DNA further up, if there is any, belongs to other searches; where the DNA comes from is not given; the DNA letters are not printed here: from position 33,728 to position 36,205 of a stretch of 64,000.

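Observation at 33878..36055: MurT and GatD fused in one 725-aa polypeptide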

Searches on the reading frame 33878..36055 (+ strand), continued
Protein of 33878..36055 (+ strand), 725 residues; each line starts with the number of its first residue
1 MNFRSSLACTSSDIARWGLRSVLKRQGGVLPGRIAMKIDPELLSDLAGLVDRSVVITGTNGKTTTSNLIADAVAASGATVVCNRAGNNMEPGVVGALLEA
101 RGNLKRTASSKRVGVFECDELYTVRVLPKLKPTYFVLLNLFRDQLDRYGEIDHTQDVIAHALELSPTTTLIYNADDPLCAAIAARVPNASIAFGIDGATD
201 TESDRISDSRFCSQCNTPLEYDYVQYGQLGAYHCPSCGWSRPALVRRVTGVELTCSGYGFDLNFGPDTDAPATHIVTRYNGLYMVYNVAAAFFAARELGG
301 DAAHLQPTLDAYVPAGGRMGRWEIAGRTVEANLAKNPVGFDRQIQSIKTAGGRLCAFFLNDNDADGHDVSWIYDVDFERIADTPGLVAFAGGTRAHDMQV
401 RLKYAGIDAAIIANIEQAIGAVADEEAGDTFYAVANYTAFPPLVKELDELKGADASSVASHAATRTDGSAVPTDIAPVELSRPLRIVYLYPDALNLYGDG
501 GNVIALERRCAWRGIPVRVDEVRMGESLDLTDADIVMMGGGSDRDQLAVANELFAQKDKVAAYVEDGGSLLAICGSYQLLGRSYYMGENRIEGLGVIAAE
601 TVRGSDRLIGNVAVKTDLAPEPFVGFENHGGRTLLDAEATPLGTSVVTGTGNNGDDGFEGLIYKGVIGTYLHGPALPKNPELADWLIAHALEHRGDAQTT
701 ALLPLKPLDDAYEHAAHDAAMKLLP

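Call 46: find_homologous_proteins(query=L024:2983-4608:+, max_evalue=1e-20)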
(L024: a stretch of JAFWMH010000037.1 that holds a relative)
Query L024:2983-4608:+ (542 aa): 6725 proteins with E <= 1e-20 among 8000 candidates; the best 120 are listed.
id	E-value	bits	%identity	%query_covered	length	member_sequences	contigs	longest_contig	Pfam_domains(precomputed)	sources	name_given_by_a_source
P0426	0.0e+0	1184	98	99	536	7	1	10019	PF08245.19,PF08353.16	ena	-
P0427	6.8e-203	693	75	49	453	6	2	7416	PF08245.19,PF08353.16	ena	-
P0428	1.7e-202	692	75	49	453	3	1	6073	PF08245.19,PF08353.16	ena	-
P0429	1.9e-201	688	71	49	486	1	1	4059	PF08245.19,PF08353.16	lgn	-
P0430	3.0e-201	687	76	48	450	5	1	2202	PF08245.19,PF08353.16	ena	-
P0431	2.9e-199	681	74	48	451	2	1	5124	PF08245.19,PF08353.16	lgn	-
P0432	4.0e-199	680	73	48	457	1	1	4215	PF08245.19,PF08353.16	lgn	-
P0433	1.0e-197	676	74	48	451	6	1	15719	PF08245.19,PF08353.16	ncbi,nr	ncbi:MAG: MurT ligase domain-containing protein [Atopobiaceae bacterium]|nr:MurT ligase domain-conta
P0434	1.5e-196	672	74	48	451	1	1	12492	PF08245.19,PF08353.16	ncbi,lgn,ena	-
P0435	2.4e-195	668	71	48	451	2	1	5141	PF08245.19,PF08353.16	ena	-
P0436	2.6e-195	668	70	48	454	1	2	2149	PF08245.19,PF08353.16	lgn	-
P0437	3.2e-195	668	68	48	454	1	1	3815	PF08245.19,PF08353.16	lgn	-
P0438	3.4e-195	667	71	48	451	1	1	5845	PF08245.19,PF08353.16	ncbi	-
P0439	1.3e-194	666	73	48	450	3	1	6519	PF08245.19,PF08353.16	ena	-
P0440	2.5e-194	665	74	48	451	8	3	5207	PF08245.19,PF08353.16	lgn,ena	-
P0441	7.2e-194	663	72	49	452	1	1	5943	PF08245.19,PF08353.16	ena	-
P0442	3.4e-193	661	73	48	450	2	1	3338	PF08245.19,PF08353.16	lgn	-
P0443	9.5e-193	659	73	47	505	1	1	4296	PF08245.19,PF08353.16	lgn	-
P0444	1.4e-192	659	71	49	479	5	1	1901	PF08245.19,PF08353.16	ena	-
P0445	2.0e-192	658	74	48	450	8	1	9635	PF08245.19,PF08353.16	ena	-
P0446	3.4e-192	658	71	48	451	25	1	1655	PF08245.19,PF08353.16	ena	-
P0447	4.5e-192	657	71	47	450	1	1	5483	PF08245.19,PF08353.16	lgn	-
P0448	7.5e-192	656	73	48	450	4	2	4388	PF08245.19,PF08353.16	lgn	-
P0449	1.7e-191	655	73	48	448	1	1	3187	PF08245.19,PF08353.16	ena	-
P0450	2.6e-191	655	61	96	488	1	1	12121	PF08245.19,PF08353.16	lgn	-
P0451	7.4e-191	653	71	49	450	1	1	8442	PF08245.19,PF08353.16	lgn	-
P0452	8.7e-191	653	71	47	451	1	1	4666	PF08245.19,PF08353.16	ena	-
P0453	1.6e-190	652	70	49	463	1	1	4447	PF08245.19,PF08353.16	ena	-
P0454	1.6e-190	652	72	48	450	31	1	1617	PF08245.19,PF08353.16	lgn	-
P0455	3.1e-190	651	69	47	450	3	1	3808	PF08245.19,PF08353.16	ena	-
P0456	6.4e-190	650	69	48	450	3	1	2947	PF08245.19,PF08353.16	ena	-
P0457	9.0e-190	650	61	59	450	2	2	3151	PF08245.19,PF08353.16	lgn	-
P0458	2.0e-189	648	74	47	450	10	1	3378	PF08245.19,PF08353.16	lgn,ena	-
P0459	2.0e-189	648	71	48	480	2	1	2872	PF08245.19,PF08353.16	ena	-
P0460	2.6e-189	648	71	49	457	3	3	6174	PF08245.19,PF08353.16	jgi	-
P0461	6.5e-189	647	60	96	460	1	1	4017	PF08245.19,PF08353.16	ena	-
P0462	9.9e-189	646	71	47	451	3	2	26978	PF08245.19,PF08353.16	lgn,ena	-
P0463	3.2e-188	644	69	48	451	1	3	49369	PF08245.19,PF08353.16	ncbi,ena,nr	ncbi:MAG: DUF1727 domain-containing protein [Atopobiaceae bacterium]|nr:DUF1727 domain-containing pr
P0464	4.6e-188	644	74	45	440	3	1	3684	PF08245.19,PF08353.16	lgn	-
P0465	5.7e-188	644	56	97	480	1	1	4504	PF08245.19,PF08353.16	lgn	-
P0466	7.0e-188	643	70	49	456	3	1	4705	PF08245.19,PF08353.16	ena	-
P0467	1.1e-187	643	71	47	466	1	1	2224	PF08245.19,PF08353.16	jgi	jgi:UDP-N-acetylmuramyl tripeptide synthase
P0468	1.6e-187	642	68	49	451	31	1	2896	PF08245.19,PF08353.16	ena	-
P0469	1.9e-187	642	71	48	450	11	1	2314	PF08245.19,PF08353.16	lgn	-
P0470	2.0e-187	642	70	48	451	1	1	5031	PF08245.19,PF08353.16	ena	-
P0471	3.1e-187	641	71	48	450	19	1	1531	PF08245.19,PF08353.16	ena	-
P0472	4.2e-187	641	69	48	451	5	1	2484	PF08245.19,PF08353.16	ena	-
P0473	4.8e-187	641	70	47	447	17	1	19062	PF08245.19,PF08353.16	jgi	jgi:UDP-N-acetylmuramyl tripeptide synthase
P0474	6.2e-187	640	70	49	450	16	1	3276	PF08245.19,PF08353.16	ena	-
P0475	7.9e-187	640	72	48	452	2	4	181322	PF08245.19,PF08353.16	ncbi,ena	-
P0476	1.4e-186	639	70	47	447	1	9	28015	PF08245.19,PF08353.16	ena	-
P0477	1.5e-186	639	72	48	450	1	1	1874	PF08245.19,PF08353.16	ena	-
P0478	2.4e-186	638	67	47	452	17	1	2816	PF08245.19,PF08353.16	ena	-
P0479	2.9e-186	638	68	47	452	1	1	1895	PF08245.19,PF08353.16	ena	-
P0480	2.9e-186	638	70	47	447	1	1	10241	PF08245.19,PF08353.16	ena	-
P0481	3.1e-186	638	70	47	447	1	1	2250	PF08245.19,PF08353.16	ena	-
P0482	6.9e-186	637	69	48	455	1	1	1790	PF08245.19,PF08353.16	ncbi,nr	ncbi:MAG: DUF1727 domain-containing protein [Atopobiaceae bacterium]|nr:DUF1727 domain-containing pr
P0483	8.0e-186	637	57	96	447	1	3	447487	PF08245.19,PF08353.16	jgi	-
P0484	1.3e-185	636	72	48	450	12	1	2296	PF08245.19,PF08353.16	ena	-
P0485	1.3e-185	636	56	96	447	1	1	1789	PF08245.19,PF08353.16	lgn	-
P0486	1.9e-185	635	68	49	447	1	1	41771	PF08245.19,PF08353.16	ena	-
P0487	2.3e-185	635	68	48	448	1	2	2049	PF08245.19,PF08353.16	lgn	-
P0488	2.5e-185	635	67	47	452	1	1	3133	PF08245.19,PF08353.16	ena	-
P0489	3.5e-185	634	69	48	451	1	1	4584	PF08245.19,PF08353.16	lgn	-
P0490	3.6e-185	634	70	47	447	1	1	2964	PF08245.19,PF08353.16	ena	-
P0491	7.5e-185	633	67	48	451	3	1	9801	PF08245.19,PF08353.16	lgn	-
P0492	9.1e-185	633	72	47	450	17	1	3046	PF08245.19,PF08353.16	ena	-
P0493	9.8e-185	633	67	47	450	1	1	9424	PF08245.19,PF08353.16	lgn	-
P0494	1.2e-184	633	67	49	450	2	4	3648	PF08245.19,PF08353.16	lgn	-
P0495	3.7e-184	631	67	47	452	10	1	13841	PF08245.19,PF08353.16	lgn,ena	-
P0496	5.1e-184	631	70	45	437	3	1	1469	PF08245.19,PF08353.16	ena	-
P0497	5.3e-184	631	71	48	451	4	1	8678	PF08245.19,PF08353.16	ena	-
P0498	6.2e-184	630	72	47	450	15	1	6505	PF08245.19,PF08353.16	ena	-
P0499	7.8e-184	630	68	48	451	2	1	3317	PF08245.19,PF08353.16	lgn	-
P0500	8.7e-184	630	68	48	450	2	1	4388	PF08245.19,PF08353.16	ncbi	-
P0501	9.8e-184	630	70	48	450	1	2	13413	PF08245.19,PF08353.16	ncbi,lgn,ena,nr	ncbi:MAG: DUF1727 domain-containing protein [Olsenella sp.]|nr:DUF1727 domain-containing protein [Ol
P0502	1.5e-183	629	66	50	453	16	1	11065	PF08245.19,PF08353.16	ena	-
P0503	3.3e-183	628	64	51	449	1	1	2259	PF08245.19,PF08353.16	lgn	-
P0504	7.6e-183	627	70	49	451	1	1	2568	PF08245.19,PF08353.16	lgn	-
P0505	8.9e-183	627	66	51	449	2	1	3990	PF08245.19,PF08353.16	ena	-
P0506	1.9e-182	625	64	49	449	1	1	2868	PF08245.19,PF08353.16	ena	-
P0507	2.0e-182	625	66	51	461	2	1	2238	PF08245.19,PF08353.16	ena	-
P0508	2.1e-182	625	72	45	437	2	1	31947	PF08245.19,PF08353.16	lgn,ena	-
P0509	2.1e-182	625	67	48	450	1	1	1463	PF08245.19,PF08353.16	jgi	jgi:UDP-N-acetylmuramyl tripeptide synthase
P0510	3.8e-182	624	67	48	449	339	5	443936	PF08245.19,PF08353.16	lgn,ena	-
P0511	6.1e-182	624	69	48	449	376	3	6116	PF08245.19,PF08353.16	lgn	-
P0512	6.7e-182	624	69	48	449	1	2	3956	PF08245.19,PF08353.16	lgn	-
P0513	6.9e-182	624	64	49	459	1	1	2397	PF08245.19,PF08353.16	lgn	-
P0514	8.6e-182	623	65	48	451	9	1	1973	PF08245.19,PF08353.16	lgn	-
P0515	8.7e-182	623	70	48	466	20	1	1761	PF08245.19,PF08353.16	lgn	-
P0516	1.7e-181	622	65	48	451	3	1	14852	PF08245.19,PF08353.16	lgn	-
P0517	1.9e-181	622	68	48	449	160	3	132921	PF08245.19,PF08353.16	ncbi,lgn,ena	-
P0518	2.9e-181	622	70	47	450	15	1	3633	PF08245.19,PF08353.16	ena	-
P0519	2.9e-181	622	68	48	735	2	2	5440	PF08245.19,PF07685.21,PF08353.16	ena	-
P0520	5.4e-181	621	67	48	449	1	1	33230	PF08245.19,PF08353.16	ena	-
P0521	8.8e-181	620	65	49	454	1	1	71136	PF08245.19,PF08353.16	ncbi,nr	ncbi:MAG: MurT ligase domain-containing protein [Coriobacteriales bacterium]|nr:MurT ligase domain-c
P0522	8.9e-181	620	64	48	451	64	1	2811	PF08245.19,PF08353.16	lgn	-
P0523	9.6e-181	620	69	47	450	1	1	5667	PF08245.19,PF08353.16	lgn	-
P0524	1.1e-180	620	68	49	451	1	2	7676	PF08245.19,PF08353.16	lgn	-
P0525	1.6e-180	619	70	48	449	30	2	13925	PF08245.19,PF08353.16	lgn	-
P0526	2.3e-180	619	68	48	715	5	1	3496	PF08245.19,PF07685.21,PF08353.16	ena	-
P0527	2.8e-180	618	67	48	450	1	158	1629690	PF08245.19,PF08353.16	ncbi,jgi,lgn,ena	jgi:UDP-N-acetylmuramyl tripeptide synthase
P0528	3.1e-180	618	69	49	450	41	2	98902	PF08245.19,PF08353.16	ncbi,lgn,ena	-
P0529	3.9e-180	618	65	47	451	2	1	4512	PF08245.19,PF08353.16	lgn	-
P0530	4.5e-180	618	66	48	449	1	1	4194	PF08245.19,PF08353.16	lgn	-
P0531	4.5e-180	618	71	45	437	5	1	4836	PF08245.19,PF08353.16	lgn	-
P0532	1.4e-179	616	69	46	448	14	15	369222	PF08245.19,PF08353.16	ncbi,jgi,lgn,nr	ncbi:MAG: MurT ligase domain-containing protein [Olegusella sp.]|jgi:UDP-N-acetylmuramyl tripeptide 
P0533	1.8e-179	616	67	48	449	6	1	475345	PF08245.19,PF08353.16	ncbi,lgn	ncbi:MurT ligase domain-containing protein [Atopobiaceae bacterium 24-176]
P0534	1.9e-179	615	67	47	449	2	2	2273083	PF08245.19,PF08353.16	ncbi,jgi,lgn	ncbi:MAG: MurT ligase domain-containing protein [Atopobiaceae bacterium]|jgi:UDP-N-acetylmuramyl tri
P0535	2.2e-179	615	67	48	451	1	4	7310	PF08245.19,PF08353.16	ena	-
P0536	3.1e-179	615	61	57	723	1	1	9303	PF08245.19,PF07685.21,PF08353.16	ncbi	-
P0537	3.6e-179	615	68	47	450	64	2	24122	PF08245.19,PF08353.16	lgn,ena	-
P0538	4.6e-179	614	69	47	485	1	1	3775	PF08245.19,PF08353.16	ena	-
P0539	1.0e-178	613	67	48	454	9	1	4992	PF08245.19,PF08353.16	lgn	-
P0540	1.4e-178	613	65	49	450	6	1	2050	PF08245.19,PF08353.16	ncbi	-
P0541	1.5e-178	613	63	48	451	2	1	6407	PF08245.19,PF08353.16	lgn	-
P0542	1.7e-178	612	69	48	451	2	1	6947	PF08245.19,PF08353.16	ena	-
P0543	1.8e-178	612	66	49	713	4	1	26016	PF08245.19,PF07685.21,PF08353.16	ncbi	-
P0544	2.0e-178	612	63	49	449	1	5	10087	PF08245.19,PF08353.16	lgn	-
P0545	2.7e-178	612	67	48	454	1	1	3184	PF08245.19,PF08353.16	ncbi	-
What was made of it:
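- Closest known: Split murT-gatD operon of Atopobiaceae. Different: 116 of the 120 best Atopobiaceae-type hits are MurT-only proteins, and four are fused (call 46).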

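Call 47: find_encoding_contigs(protein=P0534, flank=2500, max_places=2)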
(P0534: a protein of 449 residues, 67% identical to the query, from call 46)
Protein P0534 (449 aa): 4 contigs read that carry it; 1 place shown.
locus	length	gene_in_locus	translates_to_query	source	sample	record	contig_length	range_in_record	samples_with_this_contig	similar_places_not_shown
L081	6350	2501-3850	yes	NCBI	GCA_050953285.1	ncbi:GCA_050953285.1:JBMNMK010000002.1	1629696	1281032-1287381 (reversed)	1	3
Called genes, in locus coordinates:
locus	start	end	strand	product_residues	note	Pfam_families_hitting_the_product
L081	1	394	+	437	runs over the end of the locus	PF03816:LytR_cpsA_psr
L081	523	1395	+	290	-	-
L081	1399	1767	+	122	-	PF10031:DUF2273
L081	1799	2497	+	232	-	PF03780:Asp23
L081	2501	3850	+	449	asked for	PF08245:Mur_ligase_M, PF08353:MurT_C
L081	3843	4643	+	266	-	PF07685:GATase_3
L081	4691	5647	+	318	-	PF00294:PfkB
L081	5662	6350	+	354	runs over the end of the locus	PF01757:Acyl_transf_3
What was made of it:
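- Closest known: Split murT-gatD operon of Atopobiaceae. Different: Two genes overlapping by 8 nt in different frames (call 47).
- The split orthologues of sister-family Atopobiaceae are ordinary murT-gatD operons (calls 46, 47).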

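Call 48: find_encoding_contigs(protein=P0543, flank=2500, max_places=2)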
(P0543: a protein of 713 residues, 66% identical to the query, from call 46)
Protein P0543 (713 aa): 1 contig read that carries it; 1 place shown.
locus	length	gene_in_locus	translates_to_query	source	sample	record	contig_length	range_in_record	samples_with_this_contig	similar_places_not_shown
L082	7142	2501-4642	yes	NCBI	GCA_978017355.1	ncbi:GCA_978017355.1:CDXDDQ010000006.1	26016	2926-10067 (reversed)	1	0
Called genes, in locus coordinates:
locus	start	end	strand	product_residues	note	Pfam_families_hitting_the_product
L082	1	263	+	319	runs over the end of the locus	PF01699:Na_Ca_ex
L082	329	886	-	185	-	PF03729:DUF308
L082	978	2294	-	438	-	PF01554:MatE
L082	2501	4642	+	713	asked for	PF08245:Mur_ligase_M, PF08353:MurT_C, PF07685:GATase_3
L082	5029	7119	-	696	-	PF12437:GSIII_N, PF00120:Gln-synt_C, PF18318:Gln-synt_C-ter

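Call 57: search_protein_families(library=pfam, proteins=[L066:4312-6303:+, L065:4321-5850:+, L034:4394-6172:+, L067:4333-5847:+], max_evalue=0.001)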
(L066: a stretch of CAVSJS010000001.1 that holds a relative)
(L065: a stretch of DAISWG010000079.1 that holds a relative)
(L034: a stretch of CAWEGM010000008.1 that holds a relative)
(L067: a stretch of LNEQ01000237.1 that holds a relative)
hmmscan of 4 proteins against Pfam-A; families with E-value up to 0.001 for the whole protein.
L066:4312-6303:+ (663 aa): 1 family
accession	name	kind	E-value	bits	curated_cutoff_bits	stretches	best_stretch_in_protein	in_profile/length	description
PF07685.20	GATase_3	-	8.4e-36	123.9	27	1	246-440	4-195/196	CobB/CobQ-like glutamine amidotransferase domain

L065:4321-5850:+ (509 aa): 1 family
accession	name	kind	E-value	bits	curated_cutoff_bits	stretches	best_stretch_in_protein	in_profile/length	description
PF07685.20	GATase_3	-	2.6e-35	122.3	27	1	261-457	2-195/196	CobB/CobQ-like glutamine amidotransferase domain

L034:4394-6172:+ (592 aa): 1 family
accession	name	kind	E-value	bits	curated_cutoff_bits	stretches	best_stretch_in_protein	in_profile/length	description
PF07685.20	GATase_3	-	2.5e-33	115.8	27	1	228-422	4-195/196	CobB/CobQ-like glutamine amidotransferase domain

L067:4333-5847:+ (504 aa): 1 family
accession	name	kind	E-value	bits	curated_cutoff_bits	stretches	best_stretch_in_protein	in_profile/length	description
PF07685.20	GATase_3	-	2.6e-33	115.8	27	1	262-457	3-195/196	CobB/CobQ-like glutamine amidotransferase domain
